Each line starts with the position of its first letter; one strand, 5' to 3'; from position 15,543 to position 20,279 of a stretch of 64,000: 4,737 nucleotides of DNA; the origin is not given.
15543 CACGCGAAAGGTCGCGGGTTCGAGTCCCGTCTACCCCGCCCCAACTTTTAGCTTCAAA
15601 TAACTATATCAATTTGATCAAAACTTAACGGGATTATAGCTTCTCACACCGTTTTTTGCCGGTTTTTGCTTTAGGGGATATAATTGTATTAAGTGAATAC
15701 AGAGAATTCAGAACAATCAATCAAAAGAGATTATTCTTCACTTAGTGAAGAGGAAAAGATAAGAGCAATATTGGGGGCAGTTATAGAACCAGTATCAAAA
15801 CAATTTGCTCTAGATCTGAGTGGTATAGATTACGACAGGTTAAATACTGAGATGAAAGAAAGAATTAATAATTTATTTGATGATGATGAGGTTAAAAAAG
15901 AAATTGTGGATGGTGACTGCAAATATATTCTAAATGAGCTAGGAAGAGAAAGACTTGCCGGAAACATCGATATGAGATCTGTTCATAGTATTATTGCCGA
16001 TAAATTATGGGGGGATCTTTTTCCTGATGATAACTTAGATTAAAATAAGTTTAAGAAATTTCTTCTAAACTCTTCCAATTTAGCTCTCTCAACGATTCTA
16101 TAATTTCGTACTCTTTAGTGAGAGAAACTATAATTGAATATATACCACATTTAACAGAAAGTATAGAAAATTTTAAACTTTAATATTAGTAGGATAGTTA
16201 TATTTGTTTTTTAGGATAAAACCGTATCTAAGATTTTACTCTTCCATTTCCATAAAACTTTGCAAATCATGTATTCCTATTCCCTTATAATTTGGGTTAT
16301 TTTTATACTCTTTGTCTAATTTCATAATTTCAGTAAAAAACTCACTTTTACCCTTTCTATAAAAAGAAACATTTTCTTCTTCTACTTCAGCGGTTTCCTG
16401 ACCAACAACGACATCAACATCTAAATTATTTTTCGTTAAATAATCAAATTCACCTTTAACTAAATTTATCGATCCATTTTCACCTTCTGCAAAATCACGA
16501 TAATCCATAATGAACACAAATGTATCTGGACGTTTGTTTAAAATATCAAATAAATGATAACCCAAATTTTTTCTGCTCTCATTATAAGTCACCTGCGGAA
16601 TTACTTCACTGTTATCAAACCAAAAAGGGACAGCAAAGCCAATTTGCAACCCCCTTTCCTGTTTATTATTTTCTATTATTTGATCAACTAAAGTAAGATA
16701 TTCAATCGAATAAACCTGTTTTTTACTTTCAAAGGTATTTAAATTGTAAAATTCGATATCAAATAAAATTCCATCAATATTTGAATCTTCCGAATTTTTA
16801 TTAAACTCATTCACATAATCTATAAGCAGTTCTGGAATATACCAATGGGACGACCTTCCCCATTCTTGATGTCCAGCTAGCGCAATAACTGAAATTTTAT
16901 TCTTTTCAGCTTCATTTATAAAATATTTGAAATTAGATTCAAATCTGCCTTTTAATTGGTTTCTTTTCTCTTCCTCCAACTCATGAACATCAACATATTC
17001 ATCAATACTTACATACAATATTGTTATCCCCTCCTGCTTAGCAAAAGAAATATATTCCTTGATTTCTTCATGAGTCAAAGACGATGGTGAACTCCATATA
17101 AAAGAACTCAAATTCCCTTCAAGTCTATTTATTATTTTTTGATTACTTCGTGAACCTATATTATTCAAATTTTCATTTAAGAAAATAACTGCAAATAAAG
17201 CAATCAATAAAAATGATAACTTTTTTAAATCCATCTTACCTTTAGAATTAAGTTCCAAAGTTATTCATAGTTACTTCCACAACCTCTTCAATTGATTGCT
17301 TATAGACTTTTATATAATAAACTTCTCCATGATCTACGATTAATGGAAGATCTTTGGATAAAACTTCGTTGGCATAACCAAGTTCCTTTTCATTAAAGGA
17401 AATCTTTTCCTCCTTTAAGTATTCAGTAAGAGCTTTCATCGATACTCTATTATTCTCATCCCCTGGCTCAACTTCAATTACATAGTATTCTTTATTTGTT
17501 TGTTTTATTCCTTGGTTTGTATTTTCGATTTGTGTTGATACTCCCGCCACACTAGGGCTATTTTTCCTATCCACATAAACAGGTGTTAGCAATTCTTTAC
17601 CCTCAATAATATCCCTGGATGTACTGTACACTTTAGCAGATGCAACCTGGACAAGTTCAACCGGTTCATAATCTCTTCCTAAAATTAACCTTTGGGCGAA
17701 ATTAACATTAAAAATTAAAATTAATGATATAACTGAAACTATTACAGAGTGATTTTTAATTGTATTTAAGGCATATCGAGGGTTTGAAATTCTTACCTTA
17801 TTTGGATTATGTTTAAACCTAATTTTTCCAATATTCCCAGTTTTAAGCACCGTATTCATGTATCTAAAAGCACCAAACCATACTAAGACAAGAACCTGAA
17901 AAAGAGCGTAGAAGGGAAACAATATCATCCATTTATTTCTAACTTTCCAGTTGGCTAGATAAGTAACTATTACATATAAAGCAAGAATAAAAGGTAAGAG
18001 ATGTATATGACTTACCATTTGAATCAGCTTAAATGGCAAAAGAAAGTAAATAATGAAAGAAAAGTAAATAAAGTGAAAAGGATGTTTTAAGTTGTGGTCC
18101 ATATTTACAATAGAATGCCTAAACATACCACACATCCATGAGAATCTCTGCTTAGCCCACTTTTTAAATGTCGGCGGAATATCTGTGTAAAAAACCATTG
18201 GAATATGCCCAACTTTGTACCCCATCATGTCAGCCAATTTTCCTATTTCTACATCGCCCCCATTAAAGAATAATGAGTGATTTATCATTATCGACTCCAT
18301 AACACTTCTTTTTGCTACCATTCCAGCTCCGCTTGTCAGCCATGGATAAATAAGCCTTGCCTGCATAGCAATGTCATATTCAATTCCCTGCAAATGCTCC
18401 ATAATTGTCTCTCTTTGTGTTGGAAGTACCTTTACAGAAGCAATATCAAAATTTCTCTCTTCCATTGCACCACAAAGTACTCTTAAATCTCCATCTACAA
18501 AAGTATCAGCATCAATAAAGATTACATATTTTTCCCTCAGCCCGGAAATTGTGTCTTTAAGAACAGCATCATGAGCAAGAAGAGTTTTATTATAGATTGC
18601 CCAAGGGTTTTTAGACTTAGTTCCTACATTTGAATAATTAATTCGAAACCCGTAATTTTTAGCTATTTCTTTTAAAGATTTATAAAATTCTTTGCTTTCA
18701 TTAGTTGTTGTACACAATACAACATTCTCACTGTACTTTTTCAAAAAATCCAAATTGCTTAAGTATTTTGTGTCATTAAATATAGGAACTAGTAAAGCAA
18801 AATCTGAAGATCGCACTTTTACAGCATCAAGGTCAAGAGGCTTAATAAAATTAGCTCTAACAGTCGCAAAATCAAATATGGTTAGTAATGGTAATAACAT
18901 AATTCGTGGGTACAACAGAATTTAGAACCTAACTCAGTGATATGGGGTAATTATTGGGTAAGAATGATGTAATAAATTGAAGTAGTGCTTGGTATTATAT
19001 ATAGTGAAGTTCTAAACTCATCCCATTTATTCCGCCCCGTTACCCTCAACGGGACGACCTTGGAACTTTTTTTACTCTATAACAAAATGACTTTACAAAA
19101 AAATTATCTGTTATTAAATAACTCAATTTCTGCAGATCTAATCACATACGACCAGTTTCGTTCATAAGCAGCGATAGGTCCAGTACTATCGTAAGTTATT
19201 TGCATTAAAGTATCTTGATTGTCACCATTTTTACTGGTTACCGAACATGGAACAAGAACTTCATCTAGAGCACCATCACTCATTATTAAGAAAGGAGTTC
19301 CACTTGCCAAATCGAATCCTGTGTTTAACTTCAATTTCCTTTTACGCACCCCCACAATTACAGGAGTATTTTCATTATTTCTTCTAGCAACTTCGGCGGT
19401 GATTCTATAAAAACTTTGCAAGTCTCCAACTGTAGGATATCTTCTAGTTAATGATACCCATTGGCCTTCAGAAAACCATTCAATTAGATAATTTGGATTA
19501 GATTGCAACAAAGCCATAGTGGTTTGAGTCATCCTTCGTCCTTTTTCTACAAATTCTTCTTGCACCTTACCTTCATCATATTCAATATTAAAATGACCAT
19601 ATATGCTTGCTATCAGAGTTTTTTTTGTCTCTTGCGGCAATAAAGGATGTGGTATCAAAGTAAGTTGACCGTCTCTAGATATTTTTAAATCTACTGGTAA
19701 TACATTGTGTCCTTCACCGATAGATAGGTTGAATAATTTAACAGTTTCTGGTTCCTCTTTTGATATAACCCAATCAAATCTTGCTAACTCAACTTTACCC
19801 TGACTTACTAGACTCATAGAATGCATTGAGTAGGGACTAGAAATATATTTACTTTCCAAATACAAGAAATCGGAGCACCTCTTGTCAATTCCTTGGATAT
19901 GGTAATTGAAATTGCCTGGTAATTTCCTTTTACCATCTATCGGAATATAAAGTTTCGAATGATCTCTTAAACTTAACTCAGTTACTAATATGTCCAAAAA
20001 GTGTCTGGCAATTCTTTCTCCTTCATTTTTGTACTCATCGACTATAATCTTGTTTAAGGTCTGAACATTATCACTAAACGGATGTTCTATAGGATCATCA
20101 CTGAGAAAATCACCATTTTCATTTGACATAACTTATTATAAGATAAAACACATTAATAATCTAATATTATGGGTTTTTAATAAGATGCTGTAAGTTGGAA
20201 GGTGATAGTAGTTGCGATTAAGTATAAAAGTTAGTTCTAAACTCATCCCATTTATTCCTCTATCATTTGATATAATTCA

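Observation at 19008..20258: Perfect 26-bp direct repeats exactly bracketing an orphan 341-aa gene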

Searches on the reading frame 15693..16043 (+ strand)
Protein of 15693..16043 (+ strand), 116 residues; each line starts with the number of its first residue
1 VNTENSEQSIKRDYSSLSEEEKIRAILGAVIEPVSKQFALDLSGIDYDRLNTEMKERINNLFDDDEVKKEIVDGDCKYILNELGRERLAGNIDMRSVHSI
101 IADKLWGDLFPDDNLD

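Call 9: search_protein_families(library=pfam, proteins=[window:15693-16043:+], max_evalue=0.01)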
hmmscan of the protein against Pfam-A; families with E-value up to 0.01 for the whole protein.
window:15693-16043:+ (116 aa): 0 families

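Call 62: list_cluster_members(proteins=[window:15693-16040:+, window:16239-17234:-, window:20727-21671:-, window:21751-22344:+, window:22680-23354:+, window:23515-24219:+, window:12986-14785:-, window:12347-12934:-, window:11421-12341:-, window:24402-25112:+])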
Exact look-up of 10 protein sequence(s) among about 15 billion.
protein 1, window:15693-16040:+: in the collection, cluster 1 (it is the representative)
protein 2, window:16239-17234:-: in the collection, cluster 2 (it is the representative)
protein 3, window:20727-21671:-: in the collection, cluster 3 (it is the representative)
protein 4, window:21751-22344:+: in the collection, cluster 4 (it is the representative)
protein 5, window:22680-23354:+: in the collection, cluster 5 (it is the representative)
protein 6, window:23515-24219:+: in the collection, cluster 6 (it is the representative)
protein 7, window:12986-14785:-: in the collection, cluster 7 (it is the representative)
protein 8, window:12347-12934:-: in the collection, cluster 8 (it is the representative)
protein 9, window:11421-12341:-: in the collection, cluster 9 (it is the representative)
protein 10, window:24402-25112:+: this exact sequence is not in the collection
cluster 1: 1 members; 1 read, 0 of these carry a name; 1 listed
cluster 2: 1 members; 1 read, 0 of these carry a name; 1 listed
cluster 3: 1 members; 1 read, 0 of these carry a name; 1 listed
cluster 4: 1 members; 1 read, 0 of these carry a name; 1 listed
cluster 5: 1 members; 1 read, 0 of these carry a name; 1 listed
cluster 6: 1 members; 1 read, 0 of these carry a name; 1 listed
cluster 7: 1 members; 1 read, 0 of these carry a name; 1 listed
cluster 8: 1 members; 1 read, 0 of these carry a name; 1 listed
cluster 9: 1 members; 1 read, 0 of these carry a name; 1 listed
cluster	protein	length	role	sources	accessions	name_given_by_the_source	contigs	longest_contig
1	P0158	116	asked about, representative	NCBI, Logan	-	-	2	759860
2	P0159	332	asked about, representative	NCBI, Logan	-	-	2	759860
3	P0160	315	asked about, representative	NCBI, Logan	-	-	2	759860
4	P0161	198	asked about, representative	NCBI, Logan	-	-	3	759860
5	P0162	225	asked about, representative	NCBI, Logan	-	-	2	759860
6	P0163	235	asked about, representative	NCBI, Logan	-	-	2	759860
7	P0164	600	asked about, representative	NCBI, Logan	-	-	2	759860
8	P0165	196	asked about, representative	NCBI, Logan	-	-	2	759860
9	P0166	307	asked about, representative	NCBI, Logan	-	-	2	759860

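Call 79: search_protein_families(library=ncbifam, proteins=[window:15693-16040:+], max_evalue=0.01)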
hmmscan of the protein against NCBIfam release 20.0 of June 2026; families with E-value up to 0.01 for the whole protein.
window:15693-16040:+ (116 aa): 0 families

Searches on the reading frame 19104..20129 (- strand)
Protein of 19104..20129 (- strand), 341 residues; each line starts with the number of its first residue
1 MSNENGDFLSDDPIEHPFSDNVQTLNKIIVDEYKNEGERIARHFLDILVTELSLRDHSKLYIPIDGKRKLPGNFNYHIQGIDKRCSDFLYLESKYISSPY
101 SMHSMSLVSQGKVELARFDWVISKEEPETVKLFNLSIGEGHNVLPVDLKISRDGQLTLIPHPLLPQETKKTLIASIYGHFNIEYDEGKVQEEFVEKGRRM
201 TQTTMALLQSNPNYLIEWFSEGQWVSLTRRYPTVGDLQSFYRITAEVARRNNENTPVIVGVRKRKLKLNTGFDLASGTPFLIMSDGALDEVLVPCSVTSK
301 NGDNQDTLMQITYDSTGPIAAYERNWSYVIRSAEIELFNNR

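Call 9: search_protein_families(library=pfam, proteins=[window:19104-20129:-], max_evalue=0.01)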
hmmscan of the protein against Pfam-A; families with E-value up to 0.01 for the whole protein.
window:19104-20129:- (341 aa): 0 families

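Call 10: search_protein_families(library=padloc, proteins=[window:19104-20129:-], max_evalue=0.01)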
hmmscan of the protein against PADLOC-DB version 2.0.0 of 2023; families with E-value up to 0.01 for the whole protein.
window:19104-20129:- (341 aa): 0 families

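Call 11: find_encoding_contigs(protein=window:19107-20129:-, flank=10000, max_places=10)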
Protein window:19107-20129:- (341 aa): 2 contigs read that carry it; 2 places shown.
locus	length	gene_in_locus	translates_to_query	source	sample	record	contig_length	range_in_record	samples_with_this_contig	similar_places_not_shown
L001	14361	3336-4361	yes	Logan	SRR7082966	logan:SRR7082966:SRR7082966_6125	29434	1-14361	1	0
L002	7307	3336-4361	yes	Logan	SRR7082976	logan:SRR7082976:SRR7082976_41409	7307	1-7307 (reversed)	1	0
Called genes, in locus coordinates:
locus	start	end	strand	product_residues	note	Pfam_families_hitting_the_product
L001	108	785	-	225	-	PF01476:LysM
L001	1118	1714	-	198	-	-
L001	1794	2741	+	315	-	-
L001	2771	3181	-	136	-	-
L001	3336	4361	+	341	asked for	-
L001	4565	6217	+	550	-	PF13641:Glyco_tranf_2_3 (weak), PF13632:Glyco_trans_2_3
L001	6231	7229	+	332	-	-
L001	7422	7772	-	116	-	-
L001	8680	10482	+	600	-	PF14716:HHH_8, PF14520:HHH_5 (faint), PF00633:HHH (weak), PF14791:DNA_pol_B_thumb, PF02811:PHP (weak)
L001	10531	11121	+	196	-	PF04011:LemA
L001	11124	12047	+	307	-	PF01435:Peptidase_M48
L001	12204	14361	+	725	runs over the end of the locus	PF13191:AAA_16 (weak), PF23569:NBD_SMAX1, PF00004:AAA, PF17871:AAA_lid_9, PF00004:AAA, PF07724:AAA_2, PF07728:AAA_5, PF10431:ClpB_D2-small, +8 more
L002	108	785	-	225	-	PF01476:LysM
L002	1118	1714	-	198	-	-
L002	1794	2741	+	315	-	-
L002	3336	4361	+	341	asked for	-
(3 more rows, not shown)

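Call 12: find_homologous_proteins(query=window:19107-20129:-, max_evalue=0.001)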
Query window:19107-20129:- (341 aa): 1 proteins with E <= 0.001 among 1469 candidates.
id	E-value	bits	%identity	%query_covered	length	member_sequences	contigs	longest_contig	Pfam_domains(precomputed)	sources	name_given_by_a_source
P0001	3.0e-228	774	100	100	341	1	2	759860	-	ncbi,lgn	-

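Call 15: search_solved_structures(query=window:19107-20129:-, max_evalue=10)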
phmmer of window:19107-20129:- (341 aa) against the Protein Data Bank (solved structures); distinct sequences matched with E-value up to 10: 0.

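Call 22: list_cluster_members(proteins=[P0001, P0002])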
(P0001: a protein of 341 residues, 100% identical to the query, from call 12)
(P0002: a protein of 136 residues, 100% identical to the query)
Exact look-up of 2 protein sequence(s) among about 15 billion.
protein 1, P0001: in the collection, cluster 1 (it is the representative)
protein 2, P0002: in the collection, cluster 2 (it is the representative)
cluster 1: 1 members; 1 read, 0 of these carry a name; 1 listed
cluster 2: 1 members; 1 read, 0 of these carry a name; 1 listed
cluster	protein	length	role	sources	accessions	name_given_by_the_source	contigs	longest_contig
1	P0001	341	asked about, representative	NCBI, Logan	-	-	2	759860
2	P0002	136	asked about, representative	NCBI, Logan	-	-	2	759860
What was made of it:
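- Tried and rejected: Every island and core protein tested is a singleton at 90% identity among 15 billion proteins (calls 22, 62).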

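Call 23: predict_structure(protein=window:19107-20129:-)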
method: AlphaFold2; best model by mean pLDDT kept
length: 341 residues; sequences in the alignment: 1
mean_pLDDT: 35.0   pTM: 0.26
mean pLDDT of the five models: 35.0, 33.3, 31.3, 31.3, 30.2
residues with pLDDT >= 90: 0; 70-90: 0; 50-70: 6; < 50: 335
segments of 3 or more residues with pLDDT < 50: 1-104, 106-117, 125-341
pLDDT, mean of each block of 10 residues (from residue 1): 33 32 27 36 36 28 27 30 33 39 45 46 46 42 39 37 38 30 31 30 32 32 33 39 42 36 29 31 35 42 42 38 31 25 25
secondary structure, 60 per line:
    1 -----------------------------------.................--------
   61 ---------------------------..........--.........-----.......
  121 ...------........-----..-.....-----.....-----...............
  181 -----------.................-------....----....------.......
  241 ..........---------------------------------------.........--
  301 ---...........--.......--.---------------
elements in order: H36-52 E88-97 E100-108 E114-123 E130-137 E146-150 E156-160 H166-180 H192-208 E216-219 E224-227 H234-250 E290-298 E304-314 E317-323

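Call 24: search_protein_representatives(protein=window:19107-20129:-)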
Query: 341 residues. Proteins with E-value up to 0.001 (for the whole library): 2; up to 1e-10: 2; up to 1e-30: 2. The best 2 are listed.
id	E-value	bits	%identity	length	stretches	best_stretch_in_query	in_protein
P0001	9.6e-229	774.4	100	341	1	1-341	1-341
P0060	3.9e-47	177.5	32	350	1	13-335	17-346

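Call 25: find_encoding_contigs(protein=P0060, flank=10000, max_places=6)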
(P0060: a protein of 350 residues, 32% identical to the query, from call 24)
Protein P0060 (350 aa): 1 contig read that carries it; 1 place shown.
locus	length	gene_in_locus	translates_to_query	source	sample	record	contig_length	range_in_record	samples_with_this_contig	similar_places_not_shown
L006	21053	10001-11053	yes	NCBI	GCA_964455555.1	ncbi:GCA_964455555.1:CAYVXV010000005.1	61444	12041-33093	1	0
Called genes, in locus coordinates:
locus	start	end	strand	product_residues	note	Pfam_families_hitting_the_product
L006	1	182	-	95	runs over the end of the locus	-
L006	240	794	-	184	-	PF00583:Acetyltransf_1, PF13527:Acetyltransf_9, PF13673:Acetyltransf_10 (weak), PF13508:Acetyltransf_7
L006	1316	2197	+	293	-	-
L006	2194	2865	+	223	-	PF00702:Hydrolase, PF12710:HAD (weak), PF13419:HAD_2, PF13242:Hydrolase_like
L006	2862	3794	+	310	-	PF01156:IU_nuc_hydro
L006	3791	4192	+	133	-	PF01451:LMWPc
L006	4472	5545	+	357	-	-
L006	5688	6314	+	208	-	PF02545:Maf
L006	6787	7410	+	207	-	-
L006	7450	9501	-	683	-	-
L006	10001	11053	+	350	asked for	-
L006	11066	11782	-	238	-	-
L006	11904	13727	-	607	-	PF00009:GTP_EFTU, PF01926:MMR_HSR1 (faint), PF22042:EF-G_D2, PF03144:GTP_EFTU_D2, PF00679:EFG_C, PF21018:BipA_C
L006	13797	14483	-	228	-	-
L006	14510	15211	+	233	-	PF05050:Methyltransf_21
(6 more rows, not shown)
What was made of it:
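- orf341 has an extremely patchy distribution: 2 members among 1.84 billion representatives, in different genomes and contexts (calls 24, 25).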

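Call 40: search_protein_families(library=pfam, proteins=[P0060, window:19107-20129:-], max_evalue=10)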
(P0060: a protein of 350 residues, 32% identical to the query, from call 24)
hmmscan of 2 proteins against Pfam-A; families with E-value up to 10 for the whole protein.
P0060 (350 aa): 2 families
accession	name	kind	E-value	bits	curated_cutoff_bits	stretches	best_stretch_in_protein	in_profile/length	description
PF05235.19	CHAD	-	0.13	12.7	25.6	1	7-65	106-165/228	CHAD domain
PF17650.6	RACo_linker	-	0.21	11.9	26.2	1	14-75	19-67/86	RACo linker region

window:19107-20129:- (341 aa): 1 family
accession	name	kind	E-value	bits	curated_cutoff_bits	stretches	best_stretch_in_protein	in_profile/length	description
PF18093.7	Trm5_N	-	0.14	12.4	22.7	0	141-160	19-38/47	tRNA methyltransferase 5 N-terminal domain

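Call 41: search_protein_families(library=phrogs, proteins=[P0060, window:19107-20129:-], max_evalue=0.1)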
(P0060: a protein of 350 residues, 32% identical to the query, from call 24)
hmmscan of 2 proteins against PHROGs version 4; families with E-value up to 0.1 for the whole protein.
P0060 (350 aa): 0 families

window:19107-20129:- (341 aa): 0 families

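Call 43: search_solved_structures(query=A2, max_evalue=10)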
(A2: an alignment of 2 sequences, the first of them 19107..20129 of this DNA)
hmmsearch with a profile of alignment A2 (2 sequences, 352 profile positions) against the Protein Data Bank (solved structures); distinct sequences matched with E-value up to 10: 0.

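Call 52: predict_structure(alignment_id=A2)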
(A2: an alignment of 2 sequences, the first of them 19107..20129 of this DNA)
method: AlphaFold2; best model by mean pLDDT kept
length: 341 residues; sequences in the alignment: 2
mean_pLDDT: 37.6   pTM: 0.32
mean pLDDT of the five models: 37.6, 37.2, 37.1, 37.1, 33.5
residues with pLDDT >= 90: 0; 70-90: 0; 50-70: 32; < 50: 309
segments of 3 or more residues with pLDDT < 50: 1-104, 137-146, 152-156, 160-184, 186-250, 255-341
pLDDT, mean of each block of 10 residues (from residue 1): 27 29 36 43 41 31 26 25 29 29 47 53 49 51 48 46 41 36 40 39 37 30 28 43 47 45 39 36 41 38 38 35 27 28 28
secondary structure, 60 per line:
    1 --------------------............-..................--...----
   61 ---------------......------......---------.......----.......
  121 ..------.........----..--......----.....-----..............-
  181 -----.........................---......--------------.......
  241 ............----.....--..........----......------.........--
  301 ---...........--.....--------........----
elements in order: H21-32 H34-51 H76-81 E88-93 E103-109 E114-122 E129-137 E146-151 E156-160 H166-179 H186-210 H214-219 H234-252 E257-261 E264-273 E278-283 E290-298 E304-314 E317-321 H330-337
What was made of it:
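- Tried and rejected: AlphaFold2 gave pLDDT 35 for the single sequence and 37.6 with the two-sequence alignment (calls 23, 52).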

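Call 79: search_protein_families(library=ncbifam, proteins=[window:19107-20129:-, P0060], max_evalue=0.01)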
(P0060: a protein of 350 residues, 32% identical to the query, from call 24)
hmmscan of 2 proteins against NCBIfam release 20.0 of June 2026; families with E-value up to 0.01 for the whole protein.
window:19107-20129:- (341 aa): 0 families

P0060 (350 aa): 0 families
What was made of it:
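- On IS element, transposon or MITE with target-site duplication: No transposase family matched (calls 9, 41, 79).
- Tried and rejected: No match in Pfam, PADLOC, PHROGs, NCBIfam or PDB sequences, including a two-sequence profile against PDB sequences (calls 9, 10, 15, 40, 41, 43, 79).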
